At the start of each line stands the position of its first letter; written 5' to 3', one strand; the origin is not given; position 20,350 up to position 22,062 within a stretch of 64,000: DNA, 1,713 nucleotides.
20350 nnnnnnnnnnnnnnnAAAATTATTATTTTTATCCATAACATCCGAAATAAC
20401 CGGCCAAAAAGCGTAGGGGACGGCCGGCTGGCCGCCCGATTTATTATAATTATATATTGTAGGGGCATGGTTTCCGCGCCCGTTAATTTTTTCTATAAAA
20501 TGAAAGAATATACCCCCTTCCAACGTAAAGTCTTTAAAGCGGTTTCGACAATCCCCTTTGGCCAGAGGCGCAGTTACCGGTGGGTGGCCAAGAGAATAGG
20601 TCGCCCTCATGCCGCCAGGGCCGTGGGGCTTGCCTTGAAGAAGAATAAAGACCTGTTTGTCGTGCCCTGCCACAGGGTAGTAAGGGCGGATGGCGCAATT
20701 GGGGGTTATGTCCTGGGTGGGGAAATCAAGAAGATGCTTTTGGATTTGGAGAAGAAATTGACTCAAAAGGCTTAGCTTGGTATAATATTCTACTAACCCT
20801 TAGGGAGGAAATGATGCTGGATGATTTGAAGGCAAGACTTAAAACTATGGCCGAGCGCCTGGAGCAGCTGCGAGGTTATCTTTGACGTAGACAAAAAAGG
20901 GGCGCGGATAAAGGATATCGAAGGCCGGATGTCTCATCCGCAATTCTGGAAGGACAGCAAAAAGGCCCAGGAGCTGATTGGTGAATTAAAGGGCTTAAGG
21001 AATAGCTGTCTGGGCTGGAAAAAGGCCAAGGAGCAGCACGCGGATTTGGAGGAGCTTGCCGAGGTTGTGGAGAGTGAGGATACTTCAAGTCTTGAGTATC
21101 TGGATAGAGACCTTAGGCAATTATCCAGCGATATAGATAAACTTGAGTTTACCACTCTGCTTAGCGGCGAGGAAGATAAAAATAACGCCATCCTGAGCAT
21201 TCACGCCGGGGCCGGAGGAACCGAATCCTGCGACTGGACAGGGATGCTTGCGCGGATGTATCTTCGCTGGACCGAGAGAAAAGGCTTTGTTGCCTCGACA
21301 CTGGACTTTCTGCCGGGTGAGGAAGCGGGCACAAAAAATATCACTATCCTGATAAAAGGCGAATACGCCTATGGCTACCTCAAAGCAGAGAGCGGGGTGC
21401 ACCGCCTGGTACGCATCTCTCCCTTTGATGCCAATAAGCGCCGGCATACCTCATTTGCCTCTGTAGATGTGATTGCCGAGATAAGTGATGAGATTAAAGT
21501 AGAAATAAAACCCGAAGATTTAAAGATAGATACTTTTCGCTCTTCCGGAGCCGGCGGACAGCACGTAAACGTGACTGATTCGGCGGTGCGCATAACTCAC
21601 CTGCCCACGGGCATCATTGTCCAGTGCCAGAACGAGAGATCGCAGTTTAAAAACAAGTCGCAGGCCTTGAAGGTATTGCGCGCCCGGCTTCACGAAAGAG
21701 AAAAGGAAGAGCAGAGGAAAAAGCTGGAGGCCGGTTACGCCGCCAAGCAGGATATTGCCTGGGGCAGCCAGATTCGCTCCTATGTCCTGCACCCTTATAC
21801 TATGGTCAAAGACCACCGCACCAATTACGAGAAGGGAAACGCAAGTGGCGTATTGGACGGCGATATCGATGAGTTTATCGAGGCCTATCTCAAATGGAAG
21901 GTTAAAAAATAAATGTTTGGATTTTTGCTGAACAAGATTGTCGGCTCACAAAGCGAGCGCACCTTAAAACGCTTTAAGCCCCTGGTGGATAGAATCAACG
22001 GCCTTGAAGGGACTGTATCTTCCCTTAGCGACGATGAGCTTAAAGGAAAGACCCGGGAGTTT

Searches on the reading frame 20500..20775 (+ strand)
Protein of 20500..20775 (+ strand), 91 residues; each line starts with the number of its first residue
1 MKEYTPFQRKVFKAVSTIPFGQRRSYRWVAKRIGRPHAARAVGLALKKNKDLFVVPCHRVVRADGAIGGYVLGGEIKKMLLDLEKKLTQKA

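Call 6: search_protein_families(library=pfam, proteins=[window:20500-20775:+], max_evalue=0.01)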
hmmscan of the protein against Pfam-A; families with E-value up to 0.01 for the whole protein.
window:20500-20775:+ (91 aa): 1 family
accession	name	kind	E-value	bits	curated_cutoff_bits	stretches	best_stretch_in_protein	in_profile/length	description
PF01035.26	DNA_binding_1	-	2.9e-29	101.2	27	1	6-85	1-80/81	6-O-methylguanine DNA methyltransferase, DNA binding domain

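Call 53: search_solved_structures(query=window:20500-20772:+, max_evalue=0.00001, show_alignments=3)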
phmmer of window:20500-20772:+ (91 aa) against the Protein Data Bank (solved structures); distinct sequences matched with E-value up to 0.00001: 46.
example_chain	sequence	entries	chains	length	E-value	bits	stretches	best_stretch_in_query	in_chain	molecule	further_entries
4bhb_A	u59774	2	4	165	1.8e-20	76.1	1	5-86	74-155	METHYLATED-DNA--PROTEIN-CYSTEINE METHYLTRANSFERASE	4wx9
4wxd_A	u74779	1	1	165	1.8e-20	76.1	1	5-86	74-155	Methylated-DNA--protein-cysteine methyltransferase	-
4bhc_A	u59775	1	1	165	1.8e-20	76.1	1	5-86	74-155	METHYLATED-DNA--PROTEIN-CYSTEINE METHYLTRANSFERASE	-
4wxc_A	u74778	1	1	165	6.6e-20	74.3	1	5-86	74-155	Methylated-DNA--protein-cysteine methyltransferase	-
1sfe_A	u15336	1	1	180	8.6e-18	67.5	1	5-84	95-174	ADA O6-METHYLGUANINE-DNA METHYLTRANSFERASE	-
4zyg_A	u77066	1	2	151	1.1e-16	64.1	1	5-84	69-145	Methylated-DNA--protein-cysteine methyltransferase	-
4zye_A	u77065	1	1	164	1.3e-16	63.8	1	5-84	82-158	Methylated-DNA--protein-cysteine methyltransferase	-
4zyd_A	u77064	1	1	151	2.1e-15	59.9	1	5-84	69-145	Methylated-DNA--protein-cysteine methyltransferase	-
4zyh_A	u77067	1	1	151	2.9e-15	59.5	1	5-84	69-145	Methylated-DNA--protein-cysteine methyltransferase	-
5llq_A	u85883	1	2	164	5e-15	58.7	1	5-84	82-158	Methylated-DNA--protein-cysteine methyltransferase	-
1wrj_A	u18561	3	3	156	6e-15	58.4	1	2-84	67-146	Methylated-DNA--protein-cysteine methyltransferase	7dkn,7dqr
7dqt_A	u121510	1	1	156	2.3e-14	56.6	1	2-84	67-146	Methylated-DNA--protein-cysteine methyltransferase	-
6ga0_A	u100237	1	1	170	3.3e-14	56.1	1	5-84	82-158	Methylated-DNA--protein-cysteine methyltransferase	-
8aes_A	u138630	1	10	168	1.3e-13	54.2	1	5-84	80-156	Methylated-DNA--protein-cysteine methyltransferase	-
7csm_A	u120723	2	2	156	1.7e-13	53.9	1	2-84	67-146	Methylated-DNA--protein-cysteine methyltransferase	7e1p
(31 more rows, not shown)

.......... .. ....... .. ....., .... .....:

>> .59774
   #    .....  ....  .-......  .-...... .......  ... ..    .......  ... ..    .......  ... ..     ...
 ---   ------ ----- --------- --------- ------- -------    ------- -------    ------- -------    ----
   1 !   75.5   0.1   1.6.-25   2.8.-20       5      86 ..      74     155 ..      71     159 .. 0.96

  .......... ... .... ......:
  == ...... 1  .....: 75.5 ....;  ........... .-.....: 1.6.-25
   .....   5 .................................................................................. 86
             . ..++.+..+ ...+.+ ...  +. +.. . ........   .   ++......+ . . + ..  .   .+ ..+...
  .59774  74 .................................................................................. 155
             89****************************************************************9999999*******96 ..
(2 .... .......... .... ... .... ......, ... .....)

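Call 73: search_protein_families(library=ncbifam, proteins=[window:20500-20772:+], max_evalue=0.001)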
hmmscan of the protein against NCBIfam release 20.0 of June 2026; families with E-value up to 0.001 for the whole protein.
window:20500-20772:+ (91 aa): 5 families
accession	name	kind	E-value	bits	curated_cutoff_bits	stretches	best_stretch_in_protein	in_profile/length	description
TIGR00589.1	ogt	superfamily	7.7e-30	102.8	46.4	1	5-84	1-80/80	methylated-DNA--[protein]-cysteine S-methyltransferase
NF011964.0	PRK15435.1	equivalog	3.2e-23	82.3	345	1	5-86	269-350/354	bifunctional DNA-binding transcriptional regulator/O6-methylguanine-DNA methyltransferase Ada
NF007626.0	PRK10286.1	equivalog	7.4e-20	71.7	192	1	5-84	87-166/171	methylated-DNA--[protein]-cysteine S-methyltransferase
NF003022.0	PRK03887.1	equivalog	8.7e-12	45.2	164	1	3-85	89-169/175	methylated-DNA--protein-cysteine methyltransferase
NF041132.1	DNA_protcyst_Mta_Thcoc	equivalog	9.4e-12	45.1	250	1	2-84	88-168/169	methylated-DNA--protein-cysteine methyltransferase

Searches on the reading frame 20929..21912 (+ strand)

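Call 6: search_protein_families(library=pfam, proteins=[window:20929-21912:+], max_evalue=0.01)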
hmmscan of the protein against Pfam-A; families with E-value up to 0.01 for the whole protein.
window:20929-21912:+ (327 aa): 2 families
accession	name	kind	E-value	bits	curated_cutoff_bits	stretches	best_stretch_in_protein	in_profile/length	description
PF03462.23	PCRF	-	1.7e-55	188.3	24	1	1-179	12-194/194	PCRF domain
PF00472.26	RF-1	-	4.9e-44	149.4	35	1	187-297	1-116/116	RF-1 domain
